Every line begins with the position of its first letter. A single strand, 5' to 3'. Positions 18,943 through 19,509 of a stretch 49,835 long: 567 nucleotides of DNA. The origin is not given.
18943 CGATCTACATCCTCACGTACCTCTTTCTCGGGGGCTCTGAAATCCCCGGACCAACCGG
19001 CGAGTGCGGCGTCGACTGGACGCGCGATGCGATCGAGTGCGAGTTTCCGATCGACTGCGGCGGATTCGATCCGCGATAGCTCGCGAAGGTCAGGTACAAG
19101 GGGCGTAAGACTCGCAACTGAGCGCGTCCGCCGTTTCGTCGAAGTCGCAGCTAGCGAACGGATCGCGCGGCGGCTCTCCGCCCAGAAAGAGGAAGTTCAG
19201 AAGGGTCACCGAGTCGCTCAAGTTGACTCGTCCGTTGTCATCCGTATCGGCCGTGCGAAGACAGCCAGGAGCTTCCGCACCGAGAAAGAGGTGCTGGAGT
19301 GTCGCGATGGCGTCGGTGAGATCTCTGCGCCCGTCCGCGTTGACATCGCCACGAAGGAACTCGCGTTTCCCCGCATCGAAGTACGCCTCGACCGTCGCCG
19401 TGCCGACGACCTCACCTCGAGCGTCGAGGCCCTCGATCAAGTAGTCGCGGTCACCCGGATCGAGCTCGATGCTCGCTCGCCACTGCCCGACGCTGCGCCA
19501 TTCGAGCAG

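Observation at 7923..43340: A shared F-x-R-G-D dockerin-like tail with conserved cysteines marks four giant secreted proteins and one orphan fragment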

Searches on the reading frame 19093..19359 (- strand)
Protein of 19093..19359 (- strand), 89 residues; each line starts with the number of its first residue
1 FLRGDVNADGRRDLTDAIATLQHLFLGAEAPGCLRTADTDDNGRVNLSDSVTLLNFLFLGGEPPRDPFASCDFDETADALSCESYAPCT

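Call 14: find_homologous_proteins(query=A2, max_evalue=0.001)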
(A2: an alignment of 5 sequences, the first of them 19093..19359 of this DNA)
Query A2 (5 sequences) (89 aa, profile of the alignment): 1305 proteins with E <= 0.001 among 3625 candidates; the best 120 are listed.
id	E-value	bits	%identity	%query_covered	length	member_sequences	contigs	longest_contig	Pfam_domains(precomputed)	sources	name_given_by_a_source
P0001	3.2e-33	131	47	66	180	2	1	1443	PF00404.25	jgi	jgi:hypothetical protein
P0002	4.4e-33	131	54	81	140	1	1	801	PF00404.25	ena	-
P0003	1.8e-31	126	57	99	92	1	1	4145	-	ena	-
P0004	4.5e-31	124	53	99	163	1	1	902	-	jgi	-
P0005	7.2e-31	124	38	89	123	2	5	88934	-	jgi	-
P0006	5.4e-30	121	47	99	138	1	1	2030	-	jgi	jgi:hypothetical protein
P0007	7.7e-30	120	57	99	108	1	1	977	PF00404.25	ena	-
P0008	1.8e-29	119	56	100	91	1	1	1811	-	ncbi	ncbi:MAG: hypothetical protein AAF517_27405, partial [Planctomycetota bacterium]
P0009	3.1e-29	119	47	99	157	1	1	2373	-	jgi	jgi:hypothetical protein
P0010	3.4e-29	118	47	99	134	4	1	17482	-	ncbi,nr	ncbi:MAG: hypothetical protein HN940_11845, partial [Planctomycetes bacterium]|nr:hypothetical prote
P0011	5.3e-29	118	44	94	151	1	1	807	-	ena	-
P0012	6.1e-29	118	57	99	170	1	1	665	-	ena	-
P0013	6.3e-29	118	53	99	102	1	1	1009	-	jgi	jgi:hypothetical protein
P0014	6.5e-29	118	50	99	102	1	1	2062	-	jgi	jgi:hypothetical protein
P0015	6.8e-29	117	60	99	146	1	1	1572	-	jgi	jgi:hypothetical protein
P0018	1.9e-28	116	50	99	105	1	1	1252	PF00404.25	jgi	jgi:hypothetical protein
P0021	2.9e-28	115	49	100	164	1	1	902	PF00404.25,PF13385.14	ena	-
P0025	9.6e-28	114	57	97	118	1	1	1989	PF00404.25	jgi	jgi:hypothetical protein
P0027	1.3e-27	113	39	81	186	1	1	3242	PF00404.25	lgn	-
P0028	1.7e-27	113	53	99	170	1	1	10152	PF00404.25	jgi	jgi:hypothetical protein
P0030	2.6e-27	112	52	99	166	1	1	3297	PF00404.25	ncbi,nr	ncbi:MAG: dockerin type I domain-containing protein, partial [Planctomycetota bacterium]|nr:dockerin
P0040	1.3e-26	110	52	99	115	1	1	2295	PF00404.25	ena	-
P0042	1.5e-26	110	47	99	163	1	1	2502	PF01839.30,PF00404.25,PF13517.13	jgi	jgi:hypothetical protein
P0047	2.7e-26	109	44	99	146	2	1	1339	PF00404.25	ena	-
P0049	3.1e-26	109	44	99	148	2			PF00404.25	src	-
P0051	3.3e-26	109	52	99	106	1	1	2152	PF00404.25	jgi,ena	jgi:hypothetical protein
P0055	4.6e-26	108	44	99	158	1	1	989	PF00801.27,PF00404.25,PF18911.7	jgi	jgi:PKD repeat protein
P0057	4.7e-26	108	43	100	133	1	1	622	PF00404.25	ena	-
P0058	4.9e-26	108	47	100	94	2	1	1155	PF00404.25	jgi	jgi:hypothetical protein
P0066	6.8e-26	108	51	93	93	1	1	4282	PF00404.25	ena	-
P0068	7.4e-26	108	50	99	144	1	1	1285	PF00404.25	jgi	jgi:hypothetical protein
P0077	1.4e-25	107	45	92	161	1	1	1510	PF00404.25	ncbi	-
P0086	1.9e-25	106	48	94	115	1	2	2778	PF00404.25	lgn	-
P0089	2.0e-25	106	51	99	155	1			PF00404.25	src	-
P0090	2.1e-25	106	45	99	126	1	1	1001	PF00404.25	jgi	jgi:hypothetical protein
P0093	2.4e-25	106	44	93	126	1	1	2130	PF00404.25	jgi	jgi:hypothetical protein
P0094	2.4e-25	106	47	93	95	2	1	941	PF00404.25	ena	-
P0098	2.7e-25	106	57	75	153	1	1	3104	PF00404.25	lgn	-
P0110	4.6e-25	105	49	99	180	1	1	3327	PF00404.25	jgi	jgi:hypothetical protein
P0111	4.6e-25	105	50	92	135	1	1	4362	PF00404.25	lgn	-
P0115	5.6e-25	105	52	92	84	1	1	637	PF00404.25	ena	-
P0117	5.9e-25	105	43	76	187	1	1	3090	PF00404.25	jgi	jgi:hypothetical protein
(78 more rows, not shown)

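Call 20: search_solved_structures(query=A3, max_evalue=1, show_alignments=2)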
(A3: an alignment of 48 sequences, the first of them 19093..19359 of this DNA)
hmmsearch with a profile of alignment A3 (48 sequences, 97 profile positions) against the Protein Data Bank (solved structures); distinct sequences matched with E-value up to 1: 36.
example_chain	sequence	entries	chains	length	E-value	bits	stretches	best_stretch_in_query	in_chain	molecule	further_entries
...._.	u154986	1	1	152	7.5e-07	32.3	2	6-65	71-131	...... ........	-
8x39_A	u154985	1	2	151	7.6e-07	32.3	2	6-65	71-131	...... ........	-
1daq_A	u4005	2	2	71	2.8e-06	30.5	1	11-67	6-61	ENDOGLUCANASE SS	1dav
2mte_A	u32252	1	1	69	2.8e-06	30.5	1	11-67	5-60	Cellulose 1,4-beta-cellobiosidase (reducing end) CelS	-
2y3n_B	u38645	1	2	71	4.4e-06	29.8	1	10-65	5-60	CELLULOSOMAL FAMILY-48 PROCESSIVE GLYCOSIDE HYDROLASE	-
4uyp_B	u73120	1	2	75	1.5e-05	28.2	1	8-65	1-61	Cellulosomal scaffoldin adaptor protein B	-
3ul4_B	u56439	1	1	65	2.6e-05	27.4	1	10-65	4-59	Cellulosome enzyme, dockerin type I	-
4uyq_B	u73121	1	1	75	4.1e-05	26.7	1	8-65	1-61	Cellulosomal scaffoldin adaptor protein B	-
4fl4_A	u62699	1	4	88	7.2e-05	26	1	11-68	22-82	Glycoside hydrolase family 9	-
4zcu_A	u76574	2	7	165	0.00046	23.4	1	4-64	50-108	Calcium-binding mitochondrial carrier protein SCaMC-1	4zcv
1ohz_B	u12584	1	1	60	0.00065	22.9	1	12-66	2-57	ENDO-1,4-BETA-XYLANASE Y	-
4n5x_A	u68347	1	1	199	0.00076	22.7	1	4-64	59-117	Calcium-binding mitochondrial carrier protein SCaMC-1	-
2ccl_B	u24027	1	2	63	0.00083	22.6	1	11-66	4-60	ENDO-1,4-BETA-XYLANASE Y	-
4cj0_A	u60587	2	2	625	0.0012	22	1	6-67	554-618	ENDOGLUCANASE D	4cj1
1clc_A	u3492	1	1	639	0.0012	22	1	6-67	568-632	ENDOGLUCANASE CELD; EC: 3.2.1.4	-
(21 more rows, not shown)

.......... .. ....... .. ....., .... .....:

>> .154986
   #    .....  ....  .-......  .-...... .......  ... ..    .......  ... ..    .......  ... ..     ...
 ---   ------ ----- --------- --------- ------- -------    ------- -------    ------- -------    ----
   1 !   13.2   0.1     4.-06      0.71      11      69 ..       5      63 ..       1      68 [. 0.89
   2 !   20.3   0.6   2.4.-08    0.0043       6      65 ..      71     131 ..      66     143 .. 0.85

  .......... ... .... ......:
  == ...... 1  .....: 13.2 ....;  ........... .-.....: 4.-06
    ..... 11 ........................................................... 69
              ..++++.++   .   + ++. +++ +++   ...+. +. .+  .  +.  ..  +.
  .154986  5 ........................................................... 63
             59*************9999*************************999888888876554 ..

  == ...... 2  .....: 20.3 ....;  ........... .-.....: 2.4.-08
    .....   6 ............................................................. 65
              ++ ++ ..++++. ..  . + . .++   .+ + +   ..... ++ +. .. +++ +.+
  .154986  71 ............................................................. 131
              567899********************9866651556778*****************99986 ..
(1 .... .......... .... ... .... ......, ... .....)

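Call 24: predict_structure(alignment_id=A3)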
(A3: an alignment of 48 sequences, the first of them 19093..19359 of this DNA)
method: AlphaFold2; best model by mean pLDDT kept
length: 89 residues; sequences in the alignment: 48
mean_pLDDT: 84.0   pTM: 0.76
mean pLDDT of the five models: 84.0, 83.3, 81.7, 78.8, 77.5
residues with pLDDT >= 90: 47; 70-90: 21; 50-70: 19; < 50: 2
segments of 3 or more residues with pLDDT < 50: none
pLDDT, mean of each block of 10 residues (from residue 1): 87 95 95 89 93 97 76 60 60
secondary structure, 60 per line:
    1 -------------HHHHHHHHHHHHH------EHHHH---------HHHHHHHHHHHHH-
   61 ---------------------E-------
elements in order: H14-26 H34-37 H47-59

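Call 28: search_protein_representatives(alignment_id=A3)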
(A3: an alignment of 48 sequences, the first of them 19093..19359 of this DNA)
Query: 48 sequences, 97 profile positions. Proteins with E-value up to 0.001 (for the whole library): 45956; up to 1e-10: 27301; up to 1e-30: 1145. The best 150 are listed.
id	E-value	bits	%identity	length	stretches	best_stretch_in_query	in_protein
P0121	1.2e-169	567.0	-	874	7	4-92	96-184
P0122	2.7e-107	367.1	-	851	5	4-93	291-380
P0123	1.2e-100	345.9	-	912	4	7-92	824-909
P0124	1.5e-99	342.3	-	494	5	7-93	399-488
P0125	8.6e-99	339.9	-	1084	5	6-96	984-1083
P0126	2.4e-95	328.9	-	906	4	5-94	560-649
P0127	2.2e-88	306.5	-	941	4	6-93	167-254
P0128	1.5e-87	303.9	-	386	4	8-97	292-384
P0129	1.2e-86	301.0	-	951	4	8-91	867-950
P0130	6.6e-86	298.6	-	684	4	7-93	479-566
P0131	5.3e-84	292.5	-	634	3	4-93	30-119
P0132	6.2e-84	292.3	-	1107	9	6-66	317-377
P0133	1.2e-80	281.8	-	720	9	12-80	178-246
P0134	1.6e-80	281.4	-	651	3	6-91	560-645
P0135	2.6e-78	274.2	-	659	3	8-90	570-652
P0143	8.2e-75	263.0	-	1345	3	5-92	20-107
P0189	8.3e-57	205.3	-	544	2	7-91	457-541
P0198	4.3e-55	199.8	-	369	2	6-96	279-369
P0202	2.3e-54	197.5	-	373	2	4-97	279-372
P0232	3.5e-52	190.5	-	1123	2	5-96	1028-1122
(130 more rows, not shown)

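Call 30: search_protein_families(library=pfam, proteins=[P0123, P0131, P0134, P0198, P0189, P0202, P0143, P0125, P0232, P0128], max_evalue=0.01)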
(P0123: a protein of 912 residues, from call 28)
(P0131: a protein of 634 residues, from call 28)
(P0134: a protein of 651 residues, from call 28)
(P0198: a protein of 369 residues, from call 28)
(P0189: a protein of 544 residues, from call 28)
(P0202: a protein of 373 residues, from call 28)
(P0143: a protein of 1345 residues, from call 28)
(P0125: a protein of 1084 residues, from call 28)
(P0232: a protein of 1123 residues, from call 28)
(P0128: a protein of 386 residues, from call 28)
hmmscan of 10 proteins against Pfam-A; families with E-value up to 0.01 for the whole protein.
P0123 (912 aa): 4 families
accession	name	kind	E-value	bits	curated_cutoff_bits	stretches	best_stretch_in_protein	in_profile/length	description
PF00404.24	Dockerin_1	-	9.9e-28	96.6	22.9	4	33-80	2-50/57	Dockerin type I domain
PF13499.12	EF-hand_7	-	3.9e-08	34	30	1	563-612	8-62/67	EF-hand domain pair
PF00963.24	Cohesin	-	5.8e-05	23.7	24.1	1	660-700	4-46/139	Cohesin domain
PF13833.12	EF-hand_8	-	0.0074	16.5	28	1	576-616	13-51/54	EF-hand domain pair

P0131 (634 aa): 4 families
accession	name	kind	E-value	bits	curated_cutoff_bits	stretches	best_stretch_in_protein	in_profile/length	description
PF00404.24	Dockerin_1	-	8.9e-18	64.7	22.9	2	306-360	2-57/57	Dockerin type I domain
PF13499.12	EF-hand_7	-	3.2e-08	34.2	30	0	335-359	7-31/67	EF-hand domain pair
PF13202.12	EF-hand_5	-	0.00078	19.3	25.9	0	335-349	4-18/25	EF hand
PF13405.12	EF-hand_6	-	0.0071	16.4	25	0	335-357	5-27/30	EF-hand domain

P0134 (651 aa): 3 families
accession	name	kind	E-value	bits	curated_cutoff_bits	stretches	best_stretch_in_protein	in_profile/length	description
PF00404.24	Dockerin_1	-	1.6e-12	47.9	22.9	2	303-352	2-52/57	Dockerin type I domain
PF00963.24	Cohesin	-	6.2e-05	23.7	24.1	1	396-509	3-108/139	Cohesin domain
PF13499.12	EF-hand_7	-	0.0029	18.3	30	0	60-78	12-30/67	EF-hand domain pair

P0198 (369 aa): 3 families
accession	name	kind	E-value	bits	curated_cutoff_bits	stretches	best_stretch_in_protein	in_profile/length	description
PF00404.24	Dockerin_1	-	3.3e-12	46.9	22.9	2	285-338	2-56/57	Dockerin type I domain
PF13202.12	EF-hand_5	-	0.00034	20.4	25.9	0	281-294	4-17/25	EF hand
PF13499.12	EF-hand_7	-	0.00069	20.4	30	0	63-83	8-27/67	EF-hand domain pair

P0189 (544 aa): 0 families

P0202 (373 aa): 3 families
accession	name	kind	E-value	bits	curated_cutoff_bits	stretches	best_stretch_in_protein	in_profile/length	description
PF00404.24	Dockerin_1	-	7.8e-10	39.2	22.9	1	28-75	2-50/57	Dockerin type I domain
PF00963.24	Cohesin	-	0.00066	20.3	24.1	1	121-206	3-77/139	Cohesin domain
PF13499.12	EF-hand_7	-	0.0053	17.5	30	0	60-102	10-40/67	EF-hand domain pair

P0143 (1345 aa): 3 families
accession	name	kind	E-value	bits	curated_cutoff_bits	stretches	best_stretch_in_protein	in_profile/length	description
PF00404.24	Dockerin_1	-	2.5e-10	40.8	22.9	1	27-73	2-49/57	Dockerin type I domain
PF00963.24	Cohesin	-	3.1e-09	37.6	24.1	1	121-226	3-106/139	Cohesin domain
PF13499.12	EF-hand_7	-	0.0013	19.4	30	0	560-576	7-23/67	EF-hand domain pair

P0125 (1084 aa): 2 families
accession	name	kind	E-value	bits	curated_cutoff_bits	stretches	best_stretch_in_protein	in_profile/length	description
PF00404.24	Dockerin_1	-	2.6e-20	72.8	22.9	3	32-86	2-57/57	Dockerin type I domain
PF00963.24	Cohesin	-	7e-12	46.2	24.1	0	600-677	4-76/139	Cohesin domain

P0232 (1123 aa): 2 families
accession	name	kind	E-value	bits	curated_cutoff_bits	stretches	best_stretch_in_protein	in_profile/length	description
PF00404.24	Dockerin_1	-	7.4e-10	39.3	22.9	2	25-68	2-46/57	Dockerin type I domain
PF24595.1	DUF7619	-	8.4e-10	39.3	27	1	881-924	86-128/133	Domain of unknown function (DUF7619)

P0128 (386 aa): 5 families
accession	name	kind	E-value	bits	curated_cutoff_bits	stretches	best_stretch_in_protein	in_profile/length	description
PF00404.24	Dockerin_1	-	2.2e-22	79.5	22.9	3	203-252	2-53/57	Dockerin type I domain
PF13499.12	EF-hand_7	-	2.7e-11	44.1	30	0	147-167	9-30/67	EF-hand domain pair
PF13202.12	EF-hand_5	-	0.00034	20.4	25.9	0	145-160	4-19/25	EF hand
PF13405.12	EF-hand_6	-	0.0011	19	25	0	147-162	7-22/30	EF-hand domain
PF10591.15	SPARC_Ca_bdg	-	0.0066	17.2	22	0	290-341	57-107/113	Secreted protein acidic and rich in cysteine Ca binding region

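Call 31: fold_search(model_id=the predicted structure, library=pdb)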
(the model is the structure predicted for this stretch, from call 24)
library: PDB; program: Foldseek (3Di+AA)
matches with E <= 10: 49; with E <= 0.001: 1
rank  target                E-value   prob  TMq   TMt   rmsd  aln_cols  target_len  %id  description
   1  4uyp_B                7.8e-04  1.00  0.58  0.70   1.4        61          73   26  High resolution structure of the third cohesin ScaC in complex with the ScaB dockerin with a mutation in the N-termina (released 2015-04-15)
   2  4uyq_B                2.9e-03  1.00  0.59  0.71   1.5        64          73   28  High resolution structure of the third cohesin ScaC in complex with the ScaB dockerin with a mutation in the C-termina (released 2015-04-15)
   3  4fl4_G                4.2e-03  1.00  0.64  0.83   1.6        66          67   29  Scaffoldin conformation and dynamics revealed by a ternary complex from the Clostridium thermocellum cellulosome (released 2012-06-27)
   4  8x39_A                4.2e-03  1.00  0.63  0.42   3.7        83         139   23  Crystal structure of cellulosomal double-dockerin module of Clo1313_0689 from Clostridium thermocellum (released 2024-04-03)
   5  8x39_B                6.4e-03  1.00  0.60  0.41   4.0        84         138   25  Crystal structure of cellulosomal double-dockerin module of Clo1313_0689 from Clostridium thermocellum (released 2024-04-03)
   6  4dh2_D                1.2e-02  1.00  0.65  0.81   1.8        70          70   21  Crystal structure of Coh-OlpC(Cthe_0452)-Doc435(Cthe_0435) complex: A novel type I Cohesin-Dockerin complex from Clost (released 2012-11-28)
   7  2mte_MODEL_1_A        1.2e-02  1.00  0.61  0.77   2.4        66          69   30  Solution structure of Doc48S (released 2014-10-15)
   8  4fl4_J                1.9e-02  1.00  0.61  0.80   1.5        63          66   30  Scaffoldin conformation and dynamics revealed by a ternary complex from the Clostridium thermocellum cellulosome (released 2012-06-27)
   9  4dh2_B                1.9e-02  1.00  0.64  0.77   1.9        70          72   26  Crystal structure of Coh-OlpC(Cthe_0452)-Doc435(Cthe_0435) complex: A novel type I Cohesin-Dockerin complex from Clost (released 2012-11-28)
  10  4fl4_A                2.1e-02  1.00  0.62  0.79   1.7        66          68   29  Scaffoldin conformation and dynamics revealed by a ternary complex from the Clostridium thermocellum cellulosome (released 2012-06-27)
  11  2ccl_B                2.2e-02  1.00  0.60  0.84   1.3        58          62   31  THE S45A, T46A MUTANT OF THE TYPE I COHESIN-DOCKERIN COMPLEX FROM THE CELLULOSOME OF CLOSTRIDIUM THERMOCELLUM (released 2007-02-13)
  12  4fl4_D                2.4e-02  1.00  0.61  0.82   1.5        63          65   30  Scaffoldin conformation and dynamics revealed by a ternary complex from the Clostridium thermocellum cellulosome (released 2012-06-27)
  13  5m2s_B                2.8e-02  1.00  0.55  0.61   2.0        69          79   28  R. flavefaciens' third ScaB cohesin in complex with a group 1 dockerin (released 2017-07-05)
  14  2vn5_B                2.8e-02  0.99  0.53  0.81   2.5        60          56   27  The Clostridium cellulolyticum dockerin displays a dual binding mode for its cohesin partner (released 2008-05-20)
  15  3ul4_B                3.2e-02  1.00  0.60  0.82   1.7        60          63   32  Crystal structure of Coh-OlpA(Cthe_3080)-Doc918(Cthe_0918) complex: A novel type I Cohesin-Dockerin complex from Clost (released 2012-11-28)
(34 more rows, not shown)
